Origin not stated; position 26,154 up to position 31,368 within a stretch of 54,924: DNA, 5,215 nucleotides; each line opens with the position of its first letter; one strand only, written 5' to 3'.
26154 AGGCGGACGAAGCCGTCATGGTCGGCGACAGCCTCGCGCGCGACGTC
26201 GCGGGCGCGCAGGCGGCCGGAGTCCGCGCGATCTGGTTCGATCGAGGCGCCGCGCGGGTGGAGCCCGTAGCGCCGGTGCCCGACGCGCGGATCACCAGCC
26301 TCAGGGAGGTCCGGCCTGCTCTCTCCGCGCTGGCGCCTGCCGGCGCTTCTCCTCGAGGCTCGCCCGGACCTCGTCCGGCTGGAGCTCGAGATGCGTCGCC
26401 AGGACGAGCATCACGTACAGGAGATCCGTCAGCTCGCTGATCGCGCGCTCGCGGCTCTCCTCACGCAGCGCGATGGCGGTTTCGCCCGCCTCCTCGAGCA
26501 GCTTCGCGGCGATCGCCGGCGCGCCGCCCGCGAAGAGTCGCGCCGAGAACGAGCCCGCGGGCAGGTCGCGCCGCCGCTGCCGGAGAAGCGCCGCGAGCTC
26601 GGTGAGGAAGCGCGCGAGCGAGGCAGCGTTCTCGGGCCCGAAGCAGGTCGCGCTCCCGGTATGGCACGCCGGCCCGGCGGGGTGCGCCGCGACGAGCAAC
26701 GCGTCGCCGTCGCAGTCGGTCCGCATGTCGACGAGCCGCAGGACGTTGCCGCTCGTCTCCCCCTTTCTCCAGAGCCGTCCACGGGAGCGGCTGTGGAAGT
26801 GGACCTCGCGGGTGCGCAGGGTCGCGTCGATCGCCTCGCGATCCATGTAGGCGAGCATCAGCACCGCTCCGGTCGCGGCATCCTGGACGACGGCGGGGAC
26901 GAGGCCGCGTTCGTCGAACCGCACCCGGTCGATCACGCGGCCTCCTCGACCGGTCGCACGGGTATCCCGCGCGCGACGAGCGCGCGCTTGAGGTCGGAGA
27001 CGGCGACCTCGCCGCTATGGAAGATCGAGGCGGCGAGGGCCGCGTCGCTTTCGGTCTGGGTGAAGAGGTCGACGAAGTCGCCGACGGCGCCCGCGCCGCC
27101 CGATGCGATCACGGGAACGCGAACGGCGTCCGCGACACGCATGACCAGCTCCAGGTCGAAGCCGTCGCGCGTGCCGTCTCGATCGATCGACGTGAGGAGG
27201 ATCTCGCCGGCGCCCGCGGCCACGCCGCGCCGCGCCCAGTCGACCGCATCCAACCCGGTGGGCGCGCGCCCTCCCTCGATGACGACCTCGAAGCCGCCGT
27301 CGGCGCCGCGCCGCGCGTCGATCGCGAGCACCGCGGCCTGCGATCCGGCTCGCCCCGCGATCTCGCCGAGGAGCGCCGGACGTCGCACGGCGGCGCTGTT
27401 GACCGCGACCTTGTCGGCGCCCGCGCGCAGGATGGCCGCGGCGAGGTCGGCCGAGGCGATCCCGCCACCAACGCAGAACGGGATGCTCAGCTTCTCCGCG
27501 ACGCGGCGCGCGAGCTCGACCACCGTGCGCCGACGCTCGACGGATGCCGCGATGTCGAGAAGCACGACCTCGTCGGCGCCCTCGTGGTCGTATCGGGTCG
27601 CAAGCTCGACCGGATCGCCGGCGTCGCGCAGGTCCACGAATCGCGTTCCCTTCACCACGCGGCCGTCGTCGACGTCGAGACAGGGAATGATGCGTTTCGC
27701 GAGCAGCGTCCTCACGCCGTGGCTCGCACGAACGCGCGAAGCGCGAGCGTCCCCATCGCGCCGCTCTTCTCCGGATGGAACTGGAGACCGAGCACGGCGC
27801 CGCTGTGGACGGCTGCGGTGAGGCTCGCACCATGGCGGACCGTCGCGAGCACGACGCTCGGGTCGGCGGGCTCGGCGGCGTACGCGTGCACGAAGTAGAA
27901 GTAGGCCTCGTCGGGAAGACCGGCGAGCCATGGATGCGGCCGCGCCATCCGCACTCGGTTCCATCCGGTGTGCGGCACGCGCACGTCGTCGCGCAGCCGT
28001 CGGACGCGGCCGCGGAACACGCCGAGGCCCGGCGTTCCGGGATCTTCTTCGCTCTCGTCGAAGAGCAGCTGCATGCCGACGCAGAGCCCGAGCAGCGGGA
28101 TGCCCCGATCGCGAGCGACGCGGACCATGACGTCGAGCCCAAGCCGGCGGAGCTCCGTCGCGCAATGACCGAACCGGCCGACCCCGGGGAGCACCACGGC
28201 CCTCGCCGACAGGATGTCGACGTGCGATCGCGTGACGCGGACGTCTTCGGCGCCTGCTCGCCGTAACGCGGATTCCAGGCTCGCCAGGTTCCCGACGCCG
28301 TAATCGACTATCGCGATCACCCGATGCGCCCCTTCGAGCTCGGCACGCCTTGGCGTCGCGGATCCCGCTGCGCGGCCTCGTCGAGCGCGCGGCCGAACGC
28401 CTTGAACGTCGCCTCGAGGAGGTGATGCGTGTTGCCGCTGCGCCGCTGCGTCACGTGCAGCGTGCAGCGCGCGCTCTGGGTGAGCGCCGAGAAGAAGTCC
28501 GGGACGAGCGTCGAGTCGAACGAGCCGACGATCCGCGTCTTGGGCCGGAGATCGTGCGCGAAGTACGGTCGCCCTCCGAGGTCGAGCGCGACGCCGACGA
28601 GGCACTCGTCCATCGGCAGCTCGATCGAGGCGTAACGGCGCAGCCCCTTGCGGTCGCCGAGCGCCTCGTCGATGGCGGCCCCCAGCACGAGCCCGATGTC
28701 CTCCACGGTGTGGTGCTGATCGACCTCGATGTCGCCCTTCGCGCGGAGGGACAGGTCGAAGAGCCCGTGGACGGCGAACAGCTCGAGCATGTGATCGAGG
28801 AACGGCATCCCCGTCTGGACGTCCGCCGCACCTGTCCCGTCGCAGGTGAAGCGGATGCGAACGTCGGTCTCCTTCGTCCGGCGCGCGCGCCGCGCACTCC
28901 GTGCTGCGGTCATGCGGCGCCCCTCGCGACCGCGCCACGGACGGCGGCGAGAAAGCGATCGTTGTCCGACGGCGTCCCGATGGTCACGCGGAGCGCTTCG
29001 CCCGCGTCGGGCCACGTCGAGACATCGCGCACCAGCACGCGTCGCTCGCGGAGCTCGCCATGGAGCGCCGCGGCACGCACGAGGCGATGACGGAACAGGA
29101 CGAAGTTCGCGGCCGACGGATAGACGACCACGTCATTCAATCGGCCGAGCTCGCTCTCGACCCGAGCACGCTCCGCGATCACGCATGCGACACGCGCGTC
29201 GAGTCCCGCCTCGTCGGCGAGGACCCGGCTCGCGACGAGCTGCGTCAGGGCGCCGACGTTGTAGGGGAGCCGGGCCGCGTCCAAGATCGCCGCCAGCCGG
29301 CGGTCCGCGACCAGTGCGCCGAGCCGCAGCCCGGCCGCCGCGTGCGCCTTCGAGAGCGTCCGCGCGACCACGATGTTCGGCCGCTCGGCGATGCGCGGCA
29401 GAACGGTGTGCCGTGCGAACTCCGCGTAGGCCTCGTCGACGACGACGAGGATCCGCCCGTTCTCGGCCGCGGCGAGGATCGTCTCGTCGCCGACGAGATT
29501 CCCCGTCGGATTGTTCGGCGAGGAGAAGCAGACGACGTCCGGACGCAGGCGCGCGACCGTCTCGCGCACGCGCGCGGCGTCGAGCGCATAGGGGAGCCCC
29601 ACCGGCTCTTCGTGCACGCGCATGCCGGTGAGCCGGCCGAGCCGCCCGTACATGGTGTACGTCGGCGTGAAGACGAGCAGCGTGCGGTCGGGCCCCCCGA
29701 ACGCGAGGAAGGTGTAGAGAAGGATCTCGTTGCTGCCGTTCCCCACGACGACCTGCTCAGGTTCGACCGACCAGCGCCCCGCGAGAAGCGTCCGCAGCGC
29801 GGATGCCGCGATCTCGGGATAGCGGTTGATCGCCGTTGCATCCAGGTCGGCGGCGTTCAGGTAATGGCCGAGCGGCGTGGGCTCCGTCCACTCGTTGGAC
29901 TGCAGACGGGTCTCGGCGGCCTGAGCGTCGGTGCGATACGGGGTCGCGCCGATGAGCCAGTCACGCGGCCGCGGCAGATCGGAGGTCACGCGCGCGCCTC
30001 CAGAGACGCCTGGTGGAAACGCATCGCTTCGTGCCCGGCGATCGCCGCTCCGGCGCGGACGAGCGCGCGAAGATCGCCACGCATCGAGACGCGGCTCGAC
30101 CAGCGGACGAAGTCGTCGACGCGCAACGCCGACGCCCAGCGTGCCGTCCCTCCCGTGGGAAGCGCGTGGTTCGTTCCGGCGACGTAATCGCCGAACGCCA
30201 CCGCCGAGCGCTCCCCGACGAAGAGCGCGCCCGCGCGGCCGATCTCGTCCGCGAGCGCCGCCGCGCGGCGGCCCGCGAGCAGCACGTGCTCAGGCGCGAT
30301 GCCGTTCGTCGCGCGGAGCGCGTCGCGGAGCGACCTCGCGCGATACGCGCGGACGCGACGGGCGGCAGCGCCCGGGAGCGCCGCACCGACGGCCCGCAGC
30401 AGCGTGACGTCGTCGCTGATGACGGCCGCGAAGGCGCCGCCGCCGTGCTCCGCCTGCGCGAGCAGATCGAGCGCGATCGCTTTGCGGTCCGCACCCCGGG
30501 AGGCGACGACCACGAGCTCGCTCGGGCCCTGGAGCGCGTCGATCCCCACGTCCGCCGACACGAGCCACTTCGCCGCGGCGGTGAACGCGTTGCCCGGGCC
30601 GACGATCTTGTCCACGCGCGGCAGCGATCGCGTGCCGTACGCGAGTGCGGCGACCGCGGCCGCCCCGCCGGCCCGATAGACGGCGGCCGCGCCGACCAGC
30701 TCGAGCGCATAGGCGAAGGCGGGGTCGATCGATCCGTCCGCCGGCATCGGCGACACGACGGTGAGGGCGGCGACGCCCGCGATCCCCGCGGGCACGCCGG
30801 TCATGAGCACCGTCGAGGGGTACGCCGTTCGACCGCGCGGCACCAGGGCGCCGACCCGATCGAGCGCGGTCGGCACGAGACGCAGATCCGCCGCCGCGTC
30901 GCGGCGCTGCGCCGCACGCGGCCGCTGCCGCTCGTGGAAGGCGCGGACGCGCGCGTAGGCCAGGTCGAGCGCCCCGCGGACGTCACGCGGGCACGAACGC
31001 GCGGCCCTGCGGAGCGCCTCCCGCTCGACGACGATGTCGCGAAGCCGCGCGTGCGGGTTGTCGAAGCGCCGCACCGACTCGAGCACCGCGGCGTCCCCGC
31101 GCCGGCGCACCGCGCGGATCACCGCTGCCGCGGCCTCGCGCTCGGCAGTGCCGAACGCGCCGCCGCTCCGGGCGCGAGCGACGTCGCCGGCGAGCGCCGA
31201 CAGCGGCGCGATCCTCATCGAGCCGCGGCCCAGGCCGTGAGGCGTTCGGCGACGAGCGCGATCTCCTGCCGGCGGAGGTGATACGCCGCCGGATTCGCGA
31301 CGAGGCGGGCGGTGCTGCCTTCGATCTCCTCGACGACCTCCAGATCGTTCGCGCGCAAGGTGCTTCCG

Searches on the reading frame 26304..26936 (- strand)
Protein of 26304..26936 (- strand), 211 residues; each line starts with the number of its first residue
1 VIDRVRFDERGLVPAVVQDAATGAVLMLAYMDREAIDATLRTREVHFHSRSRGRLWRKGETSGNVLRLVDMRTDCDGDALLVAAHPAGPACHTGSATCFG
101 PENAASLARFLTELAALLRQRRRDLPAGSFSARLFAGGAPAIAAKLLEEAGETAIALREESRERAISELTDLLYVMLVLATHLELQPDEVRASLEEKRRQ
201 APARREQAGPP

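Call 80: search_protein_families(library=pfam, proteins=[window:26304-26936:-], max_evalue=0.00001)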
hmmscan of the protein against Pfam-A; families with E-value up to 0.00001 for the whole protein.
window:26304-26936:- (211 aa): 2 families
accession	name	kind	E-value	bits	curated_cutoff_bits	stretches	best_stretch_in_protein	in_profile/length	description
PF01502.23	PRA-CH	-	4.7e-32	110.1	27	1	27-99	1-73/74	Phosphoribosyl-AMP cyclohydrolase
PF01503.22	PRA-PH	-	8.7e-17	61.8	21.3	1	112-197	2-85/86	Phosphoribosyl-ATP pyrophosphohydrolase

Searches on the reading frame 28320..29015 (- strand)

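Call 80: search_protein_families(library=pfam, proteins=[window:28320-29015:-], max_evalue=0.00001)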
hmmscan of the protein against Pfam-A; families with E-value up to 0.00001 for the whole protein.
window:28320-29015:- (232 aa): 1 family
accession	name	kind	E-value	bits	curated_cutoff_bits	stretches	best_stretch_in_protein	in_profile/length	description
PF00475.24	IGPD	-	1e-58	198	27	1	68-211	1-144/144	Imidazoleglycerol-phosphate dehydratase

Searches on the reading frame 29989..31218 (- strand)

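Call 80: search_protein_families(library=pfam, proteins=[window:29989-31218:-], max_evalue=0.00001)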
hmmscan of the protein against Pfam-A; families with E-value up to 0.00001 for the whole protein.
window:29989-31218:- (410 aa): 1 family
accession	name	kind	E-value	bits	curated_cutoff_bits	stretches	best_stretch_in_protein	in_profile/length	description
PF00815.25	Histidinol_dh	-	1.2e-111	374.1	27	1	27-409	12-410/411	Histidinol dehydrogenase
